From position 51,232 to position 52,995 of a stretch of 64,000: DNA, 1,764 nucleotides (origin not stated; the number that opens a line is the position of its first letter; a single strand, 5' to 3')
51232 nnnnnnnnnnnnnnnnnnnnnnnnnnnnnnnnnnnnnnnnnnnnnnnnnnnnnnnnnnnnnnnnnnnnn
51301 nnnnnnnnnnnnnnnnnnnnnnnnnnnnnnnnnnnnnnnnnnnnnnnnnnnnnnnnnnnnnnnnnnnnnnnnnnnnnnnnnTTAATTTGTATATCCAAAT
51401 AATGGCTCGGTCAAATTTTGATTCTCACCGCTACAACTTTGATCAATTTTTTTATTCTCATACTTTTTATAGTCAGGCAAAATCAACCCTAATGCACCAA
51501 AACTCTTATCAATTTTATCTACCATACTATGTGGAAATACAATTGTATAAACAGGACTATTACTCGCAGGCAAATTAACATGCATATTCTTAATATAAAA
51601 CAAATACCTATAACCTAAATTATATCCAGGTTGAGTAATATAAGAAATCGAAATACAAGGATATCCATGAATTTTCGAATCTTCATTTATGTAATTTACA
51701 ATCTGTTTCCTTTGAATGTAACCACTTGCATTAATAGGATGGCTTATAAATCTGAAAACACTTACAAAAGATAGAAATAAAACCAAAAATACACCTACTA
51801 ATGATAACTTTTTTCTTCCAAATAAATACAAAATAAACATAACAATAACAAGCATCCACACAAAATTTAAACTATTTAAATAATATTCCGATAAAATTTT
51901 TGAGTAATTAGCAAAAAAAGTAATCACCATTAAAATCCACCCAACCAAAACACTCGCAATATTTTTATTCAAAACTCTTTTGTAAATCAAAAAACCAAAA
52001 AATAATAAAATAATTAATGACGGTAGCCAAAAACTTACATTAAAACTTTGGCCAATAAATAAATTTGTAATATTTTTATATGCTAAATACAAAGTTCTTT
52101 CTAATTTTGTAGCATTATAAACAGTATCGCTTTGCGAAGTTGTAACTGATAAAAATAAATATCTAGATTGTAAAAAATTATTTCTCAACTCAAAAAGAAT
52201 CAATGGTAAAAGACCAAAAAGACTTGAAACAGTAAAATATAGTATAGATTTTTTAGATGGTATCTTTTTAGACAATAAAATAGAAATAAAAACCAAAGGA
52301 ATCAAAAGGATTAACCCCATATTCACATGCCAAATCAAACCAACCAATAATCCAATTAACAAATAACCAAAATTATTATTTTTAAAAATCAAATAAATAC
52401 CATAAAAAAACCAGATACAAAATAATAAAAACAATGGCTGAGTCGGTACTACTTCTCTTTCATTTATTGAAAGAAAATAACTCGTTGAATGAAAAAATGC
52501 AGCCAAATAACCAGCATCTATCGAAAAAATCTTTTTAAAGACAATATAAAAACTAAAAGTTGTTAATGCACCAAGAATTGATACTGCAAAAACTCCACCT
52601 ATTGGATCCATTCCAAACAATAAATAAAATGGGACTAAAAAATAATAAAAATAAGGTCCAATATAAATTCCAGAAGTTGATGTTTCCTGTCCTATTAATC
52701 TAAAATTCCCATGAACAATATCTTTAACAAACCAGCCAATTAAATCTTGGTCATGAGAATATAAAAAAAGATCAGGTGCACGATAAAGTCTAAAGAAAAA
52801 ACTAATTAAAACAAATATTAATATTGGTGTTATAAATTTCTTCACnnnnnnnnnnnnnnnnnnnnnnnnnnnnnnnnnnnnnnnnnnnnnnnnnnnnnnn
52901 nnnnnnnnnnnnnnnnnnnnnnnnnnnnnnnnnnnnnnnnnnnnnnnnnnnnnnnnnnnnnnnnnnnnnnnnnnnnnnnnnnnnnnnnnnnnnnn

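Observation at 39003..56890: Second paralog family of ArnT-like GT-C enzymes with D(E/Q)xRDA loop motif, including one motif-divergent member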

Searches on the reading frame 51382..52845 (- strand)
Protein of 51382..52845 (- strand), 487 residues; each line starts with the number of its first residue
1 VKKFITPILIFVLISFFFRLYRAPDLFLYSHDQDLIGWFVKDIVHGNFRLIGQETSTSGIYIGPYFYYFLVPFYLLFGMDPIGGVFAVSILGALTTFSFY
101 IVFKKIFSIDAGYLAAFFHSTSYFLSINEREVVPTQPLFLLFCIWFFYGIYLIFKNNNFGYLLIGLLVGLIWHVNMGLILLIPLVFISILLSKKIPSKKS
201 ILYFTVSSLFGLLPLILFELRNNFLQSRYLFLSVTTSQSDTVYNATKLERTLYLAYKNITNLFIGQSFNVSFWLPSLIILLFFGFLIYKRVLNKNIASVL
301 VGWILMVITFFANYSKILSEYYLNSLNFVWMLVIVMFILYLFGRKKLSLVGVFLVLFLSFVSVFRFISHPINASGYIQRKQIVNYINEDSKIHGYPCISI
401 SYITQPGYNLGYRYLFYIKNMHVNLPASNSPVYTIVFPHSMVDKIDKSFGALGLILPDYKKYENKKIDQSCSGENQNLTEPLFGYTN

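Call 5: search_protein_families(library=pfam, proteins=[window:51382-52845:-], max_evalue=0.1)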
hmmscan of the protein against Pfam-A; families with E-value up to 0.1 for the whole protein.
window:51382-52845:- (487 aa): 1 family
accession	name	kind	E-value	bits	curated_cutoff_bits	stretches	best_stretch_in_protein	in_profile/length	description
PF13231.12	PMT_2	-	6.6e-07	30.1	26.1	1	64-207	4-149/160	Dolichyl-phosphate-mannose-protein mannosyltransferase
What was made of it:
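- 51382..52845 (-): B: GT-C glycosyltransferase, 487 aa, DxDL type (DQDLIG). PMT_2 30.1 bits (call 5).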

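Call 6: search_protein_families(library=ncbifam, proteins=[window:51382-52845:-], max_evalue=0.1)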
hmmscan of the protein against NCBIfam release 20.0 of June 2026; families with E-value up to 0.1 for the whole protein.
window:51382-52845:- (487 aa): 0 families

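Call 12: find_homologous_proteins(query=window:51382-52845:-)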
Query window:51382-52845:- (487 aa): 516 proteins with E <= 0.001 among 8000 candidates; the best 120 are listed.
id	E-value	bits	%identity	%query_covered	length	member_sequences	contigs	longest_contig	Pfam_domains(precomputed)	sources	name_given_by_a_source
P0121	0.0e+0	1061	100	100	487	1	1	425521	PF13231.13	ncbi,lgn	-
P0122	1.1e-161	557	52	99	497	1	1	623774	PF13231.13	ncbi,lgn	-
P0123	5.7e-160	552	53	100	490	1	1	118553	PF13231.13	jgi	jgi:hypothetical protein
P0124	1.4e-156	540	53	100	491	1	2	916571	PF13231.13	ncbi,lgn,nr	ncbi:glycosyltransferase family 39 protein [Candidatus Woesebacteria bacterium]|nr:glycosyltransfera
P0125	2.6e-156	540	49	100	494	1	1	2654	PF13231.13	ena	-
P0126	5.1e-155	535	49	97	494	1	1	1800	PF13231.13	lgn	-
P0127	4.1e-147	509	47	100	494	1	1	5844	PF13231.13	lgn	-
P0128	6.4e-146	505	48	96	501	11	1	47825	PF13231.13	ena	-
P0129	8.2e-146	505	50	96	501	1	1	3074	PF13231.13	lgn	-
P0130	1.0e-145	505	48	96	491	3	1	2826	-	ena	-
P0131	4.2e-145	503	48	96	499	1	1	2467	PF13231.13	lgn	-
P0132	1.1e-143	498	47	97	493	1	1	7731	PF13231.13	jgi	jgi:4-amino-4-deoxy-L-arabinose transferase-like glycosyltransferase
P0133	4.3e-143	496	50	99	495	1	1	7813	PF13231.13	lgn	-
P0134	5.7e-143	496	48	96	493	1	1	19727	PF13231.13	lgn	-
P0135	6.5e-143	495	47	96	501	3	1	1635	PF13231.13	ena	-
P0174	6.1e-136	472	46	99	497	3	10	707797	PF13231.13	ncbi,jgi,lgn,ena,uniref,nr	ncbi:MAG: 4-amino-4-deoxy-L-arabinose transferase and related glycosyltransferase of PMT family-like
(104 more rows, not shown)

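Call 23: find_encoding_contigs(protein=P0122, flank=10000, max_places=2)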
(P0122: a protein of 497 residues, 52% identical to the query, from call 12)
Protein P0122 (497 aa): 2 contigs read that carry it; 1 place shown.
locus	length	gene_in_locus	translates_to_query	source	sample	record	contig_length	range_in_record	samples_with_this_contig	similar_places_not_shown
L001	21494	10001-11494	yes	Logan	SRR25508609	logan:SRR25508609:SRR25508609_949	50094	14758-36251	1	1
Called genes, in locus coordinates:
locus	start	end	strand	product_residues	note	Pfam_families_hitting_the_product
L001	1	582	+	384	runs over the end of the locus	PF00535:Glycos_transf_2, PF04138:GtrA_DPMS_TM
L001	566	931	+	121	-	-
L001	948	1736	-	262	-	-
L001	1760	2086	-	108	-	-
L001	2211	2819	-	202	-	PF00574:CLP_protease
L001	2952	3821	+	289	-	-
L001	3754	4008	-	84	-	-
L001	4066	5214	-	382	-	-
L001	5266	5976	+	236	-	PF13641:Glyco_tranf_2_3 (weak), PF00535:Glycos_transf_2, PF10111:Glyco_tranf_2_2 (weak)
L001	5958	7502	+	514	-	PF13231:PMT_2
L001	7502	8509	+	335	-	PF01368:DHH, PF02272:DHHA1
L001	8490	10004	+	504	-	PF13231:PMT_2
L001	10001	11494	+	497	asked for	PF13231:PMT_2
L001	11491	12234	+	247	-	PF00535:Glycos_transf_2, PF10111:Glyco_tranf_2_2, PF13641:Glyco_tranf_2_3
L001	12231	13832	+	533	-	PF02366:PMT, PF13231:PMT_2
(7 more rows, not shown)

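Call 24: find_encoding_contigs(protein=P0174, flank=10000, max_places=2)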
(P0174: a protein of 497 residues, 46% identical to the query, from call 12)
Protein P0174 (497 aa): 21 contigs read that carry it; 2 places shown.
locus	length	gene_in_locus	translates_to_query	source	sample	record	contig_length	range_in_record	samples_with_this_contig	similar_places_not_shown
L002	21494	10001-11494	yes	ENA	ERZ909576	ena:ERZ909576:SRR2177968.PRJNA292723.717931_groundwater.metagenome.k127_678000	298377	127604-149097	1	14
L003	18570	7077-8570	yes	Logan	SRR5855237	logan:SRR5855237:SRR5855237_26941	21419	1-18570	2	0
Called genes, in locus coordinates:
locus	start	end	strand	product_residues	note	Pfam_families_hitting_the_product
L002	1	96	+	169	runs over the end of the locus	PF04308:RNaseH_like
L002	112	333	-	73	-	-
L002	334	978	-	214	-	PF01746:tRNA_m1G_MT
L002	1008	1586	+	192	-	PF04893:Yip1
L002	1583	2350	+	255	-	PF00535:Glycos_transf_2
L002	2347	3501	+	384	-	PF00535:Glycos_transf_2, PF04138:GtrA_DPMS_TM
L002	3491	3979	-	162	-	PF01988:VIT1 (faint)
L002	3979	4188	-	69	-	-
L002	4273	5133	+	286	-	-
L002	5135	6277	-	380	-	-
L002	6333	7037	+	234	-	PF00535:Glycos_transf_2, PF13641:Glyco_tranf_2_3 (weak)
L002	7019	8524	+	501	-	PF13231:PMT_2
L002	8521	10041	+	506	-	PF13231:PMT_2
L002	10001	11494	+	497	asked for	PF13231:PMT_2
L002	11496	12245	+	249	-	PF00535:Glycos_transf_2, PF10111:Glyco_tranf_2_2 (weak), PF13641:Glyco_tranf_2_3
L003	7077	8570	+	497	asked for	PF13231:PMT_2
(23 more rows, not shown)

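Call 42: predict_structure(alignment_id=A3)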
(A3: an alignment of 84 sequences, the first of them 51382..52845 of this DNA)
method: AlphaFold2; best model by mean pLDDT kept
length: 487 residues; sequences in the alignment: 84
mean_pLDDT: 94.4   pTM: 0.92
mean pLDDT of the five models: 94.4, 93.6, 93.5, 93.5, 91.9
residues with pLDDT >= 90: 423; 70-90: 54; 50-70: 8; < 50: 2
segments of 3 or more residues with pLDDT < 50: none
pLDDT, mean of each block of 10 residues (from residue 1): 73 98 96 95 93 88 91 98 98 98 98 98 96 92 98 98 98 92 98 97 98 94 92 79 82 96 92 96 98 98 97 89 96 99 98 98 96 96 98 97 94 97 91 97 97 97 93 92 81
secondary structure, 60 per line:
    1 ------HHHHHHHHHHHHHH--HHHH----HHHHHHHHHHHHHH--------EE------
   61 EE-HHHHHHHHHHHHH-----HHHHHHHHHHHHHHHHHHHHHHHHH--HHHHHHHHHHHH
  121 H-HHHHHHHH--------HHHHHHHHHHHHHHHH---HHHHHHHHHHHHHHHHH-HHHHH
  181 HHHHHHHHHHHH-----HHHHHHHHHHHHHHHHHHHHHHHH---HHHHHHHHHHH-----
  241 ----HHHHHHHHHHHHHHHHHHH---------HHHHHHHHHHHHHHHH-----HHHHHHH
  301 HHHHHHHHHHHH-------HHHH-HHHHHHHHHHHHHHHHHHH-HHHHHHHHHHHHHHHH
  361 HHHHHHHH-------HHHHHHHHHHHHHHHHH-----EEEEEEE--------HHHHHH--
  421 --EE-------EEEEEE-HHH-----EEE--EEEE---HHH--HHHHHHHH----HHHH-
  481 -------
elements in order: H7-20 H23-26 H31-44 H64-76 H82-106 H109-121 H123-130 H139-154 H158-174 H176-192 H198-221 H225-235 H245-263 H273-288 H294-312 H320-323 H325-343 H345-368 H376-392 E398-404 H413-418 E432-437 E447-449 E452-455 H464-471 H476-479
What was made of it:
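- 51382..52845 (-): AF2 pLDDT 94.4 with the same architecture as C (call 42).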

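Call 43: find_related_loci(query=A3, collection=genome_contigs, flank=10000)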
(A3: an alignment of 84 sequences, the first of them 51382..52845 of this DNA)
Query A3 (487 aa) in genome_contigs; peptide patterns used: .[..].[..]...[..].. (x = any residue, [..] = any of these).
158 stretches matched a pattern; 154 encode a relative of the query (tblastn E <= 1e-3); the best 80 are kept; 80 distinct loci.
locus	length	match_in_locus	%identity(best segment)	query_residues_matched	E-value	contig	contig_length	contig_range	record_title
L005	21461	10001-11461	53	3-487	2e-158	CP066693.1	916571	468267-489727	MAG: Candidatus Woesebacteria bacterium isolate NC_groundwater_896_Pr1_S2p5_35_35 chromosome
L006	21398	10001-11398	49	19-485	8e-139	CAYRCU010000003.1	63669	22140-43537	MAG TPA_asm: uncultured Gammaproteobacteria bacterium isolate SRP338002_co1_166 genome assembly, contig: NODE_429_length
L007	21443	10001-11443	46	8-487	6e-137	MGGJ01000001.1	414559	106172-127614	MAG: Candidatus Woesebacteria bacterium RIFCSPHIGHO2_01_FULL_39_32 rifcsphigho2_01_scaffold_107, whole genome shotgun se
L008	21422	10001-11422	50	15-487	4e-134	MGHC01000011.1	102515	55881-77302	MAG: Candidatus Woesebacteria bacterium RIFCSPLOWO2_01_FULL_39_10 rifcsplowo2_01_scaffold_2422, whole genome shotgun seq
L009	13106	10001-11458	46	2-487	4e-133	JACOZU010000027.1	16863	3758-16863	MAG: Candidatus Woesebacteria bacterium isolate NC_groundwater_213_Ag_S-0.1um_45_9 S4_GD2017_2_S1_scaffold_3303, whole g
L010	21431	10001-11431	47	12-487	3e-133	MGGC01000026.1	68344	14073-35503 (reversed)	MAG: Candidatus Woesebacteria bacterium RIFCSPHIGHO2_01_FULL_38_10 rifcsphigho2_01_scaffold_3471, whole genome shotgun s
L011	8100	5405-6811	44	19-487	2e-132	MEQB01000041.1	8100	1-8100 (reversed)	MAG: Bdellovibrionales bacterium RIFOXYC1_FULL_37_79 rifoxyc1_full_scaffold_3879, whole genome shotgun sequence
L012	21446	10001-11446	46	8-487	6e-131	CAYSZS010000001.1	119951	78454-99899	MAG TPA_asm: uncultured Gammaproteobacteria bacterium isolate SRP050083_co1_18 genome assembly, contig: NODE_18_length_1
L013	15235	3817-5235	47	17-487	2e-130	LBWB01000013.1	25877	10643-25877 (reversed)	MAG: Candidatus Woesebacteria bacterium GW2011_GWB1_39_12 UT24_C0013, whole genome shotgun sequence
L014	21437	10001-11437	46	8-487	2e-130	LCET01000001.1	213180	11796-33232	MAG: Candidatus Woesebacteria bacterium GW2011_GWC1_42_9 UV51_C0001, whole genome shotgun sequence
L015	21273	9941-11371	44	12-487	2e-130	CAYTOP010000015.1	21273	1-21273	MAG TPA_asm: uncultured Gammaproteobacteria bacterium isolate SRP050083_co1_427 genome assembly, contig: NODE_952_length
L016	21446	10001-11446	43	8-487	7e-130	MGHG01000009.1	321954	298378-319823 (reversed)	MAG: Candidatus Woesebacteria bacterium RIFCSPLOWO2_01_FULL_39_23 rifcsplowo2_01_scaffold_4, whole genome shotgun sequen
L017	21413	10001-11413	48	19-487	2e-129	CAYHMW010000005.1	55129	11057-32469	MAG TPA_asm: uncultured Gammaproteobacteria bacterium isolate ERP119705_co13_486 genome assembly, contig: NODE_660_lengt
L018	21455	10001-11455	45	3-487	2e-129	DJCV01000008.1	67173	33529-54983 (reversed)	MAG TPA_asm: Candidatus Woesebacteria bacterium UBA5941 UBA5941_contig_4, whole genome shotgun sequence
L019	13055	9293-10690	43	19-487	2e-127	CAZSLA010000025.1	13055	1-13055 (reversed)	MAG TPA_asm: uncultured Gammaproteobacteria bacterium isolate binchicken_co60_48 genome assembly, contig: NODE_6911_leng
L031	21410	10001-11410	43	19-487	3e-119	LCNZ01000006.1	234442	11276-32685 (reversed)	MAG: Candidatus Amesbacteria bacterium GW2011_GWB1_47_19 UX91_C0006, whole genome shotgun sequence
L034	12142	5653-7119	41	1-487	3e-118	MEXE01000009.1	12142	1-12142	MAG: Candidatus Amesbacteria bacterium RBG_19FT_COMBO_48_16 rbg_19ft_combo_scaffold_1686, whole genome shotgun sequence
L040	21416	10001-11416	41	19-487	4e-107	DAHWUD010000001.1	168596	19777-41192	MAG TPA_asm: Candidatus Amesbacteria bacterium isolate clean1528 NODE_1_length_168596_cov_57.624523, whole genome shotgu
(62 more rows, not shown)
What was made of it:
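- Relatives are confined to Microgenomates-type genomes (call 43).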

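Call 51: search_protein_families(library=pfam, proteins=[L034:1971-4202:+, L031:6292-8493:+, L040:6276-8471:+], max_evalue=0.001)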
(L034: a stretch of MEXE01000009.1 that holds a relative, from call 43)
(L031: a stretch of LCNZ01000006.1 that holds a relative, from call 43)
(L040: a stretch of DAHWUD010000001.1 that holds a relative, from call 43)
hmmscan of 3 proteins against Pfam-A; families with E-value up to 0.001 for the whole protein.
L034:1971-4202:+ (743 aa): 4 families
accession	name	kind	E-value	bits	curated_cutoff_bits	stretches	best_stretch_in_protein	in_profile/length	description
PF00535.33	Glycos_transf_2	-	7.2e-30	104.6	23.3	1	12-177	1-167/168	Glycosyl transferase family 2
PF13231.12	PMT_2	-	2.4e-16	60.8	26.1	1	315-471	4-158/160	Dolichyl-phosphate-mannose-protein mannosyltransferase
PF13641.12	Glyco_tranf_2_3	-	5.3e-06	27.1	27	1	11-105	3-97/230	Glycosyltransferase like family 2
PF10111.15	Glyco_tranf_2_2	-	0.00019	21.5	27.3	1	12-152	1-147/276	Glycosyltransferase like family 2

L031:6292-8493:+ (733 aa): 4 families
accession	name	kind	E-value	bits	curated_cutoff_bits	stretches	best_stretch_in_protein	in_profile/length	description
PF00535.33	Glycos_transf_2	-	3.8e-34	118.5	23.3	1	7-170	1-166/168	Glycosyl transferase family 2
PF13231.12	PMT_2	-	1.1e-10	42.4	26.1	1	309-462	4-158/160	Dolichyl-phosphate-mannose-protein mannosyltransferase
PF13641.12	Glyco_tranf_2_3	-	1.2e-08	35.7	27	1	4-172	1-175/230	Glycosyltransferase like family 2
PF02366.24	PMT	-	0.0002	21.4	22.7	1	330-457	86-225/245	Dolichyl-phosphate-mannose-protein mannosyltransferase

L040:6276-8471:+ (731 aa): 3 families
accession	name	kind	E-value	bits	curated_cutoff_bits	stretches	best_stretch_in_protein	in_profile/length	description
PF00535.33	Glycos_transf_2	-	1.9e-25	90.2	23.3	1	6-170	1-167/168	Glycosyl transferase family 2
PF13231.12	PMT_2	-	2.8e-11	44.3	26.1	1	308-462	4-159/160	Dolichyl-phosphate-mannose-protein mannosyltransferase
PF10111.15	Glyco_tranf_2_2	-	9.7e-05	22.4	27.3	1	6-101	1-96/276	Glycosyltransferase like family 2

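Call 63: fold_search(model_id=the predicted structure, library=pdb)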
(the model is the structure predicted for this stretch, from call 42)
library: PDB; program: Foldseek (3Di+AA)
matches with E <= 10: 342; with E <= 0.001: 19
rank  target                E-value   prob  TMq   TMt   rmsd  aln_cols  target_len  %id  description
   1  8pn9_A                1.9e-06  1.00  0.52  0.40  12.6       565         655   12  Structure of human oligosaccharyltransferase OST-A complex bound to NGI-1 (released 2024-05-08)
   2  8age_A                2.3e-06  1.00  0.53  0.42  10.5       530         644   12  Structure of yeast oligosaccharylransferase complex with acceptor peptide bound (released 2022-12-07)
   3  9s6t_A                4.1e-06  1.00  0.62  0.63   7.0       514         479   12  Ternary cryo-EM structure of chicken ALG12 with Dol25-PP-GlcNAc2Man7, Dol25-P-Man, and Fab (released 2026-03-18)
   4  5f15                  9.2e-06  1.00  0.59  0.54   6.3       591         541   11  Crystal Structure of ArnT from Cupriavidus metallidurans bound to Undecaprenyl phosphate (released 2016-02-17)
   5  7e9s_A                9.2e-06  1.00  0.45  0.28  11.4       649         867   12  Archaeal oligosaccharyltransferase AglB from Archaeoglobus fulgidus in complex with an inhibitory peptide and a dolich (released 2021-09-08)
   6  3waj                  9.6e-06  1.00  0.45  0.30  13.2       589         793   12  Crystal structure of the Archaeoglobus fulgidus oligosaccharyltransferase (O29867_ARCFU) complex with Zn and sulfate (released 2013-10-30)
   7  8agc_A                1.2e-05  1.00  0.54  0.40  11.0       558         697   13  Structure of yeast oligosaccharylransferase complex with lipid-linked oligosaccharide and non-acceptor peptide bound (released 2022-12-07)
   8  9n9j_I                1.2e-05  1.00  0.49  0.36  13.7       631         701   11  Structure of a GRP94 folding intermediate engaged with a CCDC134- and FKBP11-bound secretory translocon (released 2025-11-19)
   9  3wak                  1.5e-05  1.00  0.47  0.29  11.1       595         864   12  Crystal structure of the Archaeoglobus fulgidus oligosaccharyltransferase (O29867_ARCFU) in the apo form (released 2013-10-30)
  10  6s7o_A                3.2e-05  1.00  0.50  0.39  12.6       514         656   12  Cryo-EM structure of human oligosaccharyltransferase complex OST-A (released 2019-12-18)
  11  9s6u_A                5.1e-05  1.00  0.60  0.54   8.6       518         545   14  Ternary cryo-EM structure of human ALG9 with Dol25-PP-GlcNAc2Man8, Dol25-P-Man and Fab (released 2026-03-18)
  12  8b6l_I                5.1e-05  1.00  0.48  0.36  12.2       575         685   11  Subtomogram average of the human Sec61-TRAP-OSTA-translocon (released 2022-12-07)
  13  9s6s_A                6.4e-05  1.00  0.59  0.54   8.4       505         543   13  Ternary cryo-EM structure of human ALG9 with Dol25-PP-GlcNAc2Man6, Dol25-P-Man and Fab (released 2026-03-18)
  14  6ezn_F                6.4e-05  1.00  0.54  0.42  12.9       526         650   12  Cryo-EM structure of the yeast oligosaccharyltransferase (OST) complex (released 2018-01-17)
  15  6ftg_5                1.4e-04  1.00  0.44  0.35  14.9       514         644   13  Subtomogram average of OST-containing ribosome-translocon complexes from canine rough microsomal membranes (released 2018-03-21)
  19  6p25_B                9.5e-04  1.00  0.33  0.24   5.7       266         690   17  Structure of S. cerevisiae protein O-mannosyltransferase Pmt1-Pmt2 complex bound to the sugar donor and a peptide acce (released 2019-07-10)
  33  6p25_A                1.1e-01  1.00  0.32  0.22   7.8       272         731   14  Structure of S. cerevisiae protein O-mannosyltransferase Pmt1-Pmt2 complex bound to the sugar donor and a peptide acce (released 2019-07-10)
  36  7bvf_B                1.7e-01  0.98  0.40  0.21   9.7       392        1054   12  Cryo-EM structure of Mycobacterium tuberculosis arabinosyltransferase EmbA-EmbB-AcpM2 in complex with ethambutol (released 2020-04-29)
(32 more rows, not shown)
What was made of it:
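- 51382..52845 (-): Foldseek hits STT3, ALG12 and ArnT (call 63).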
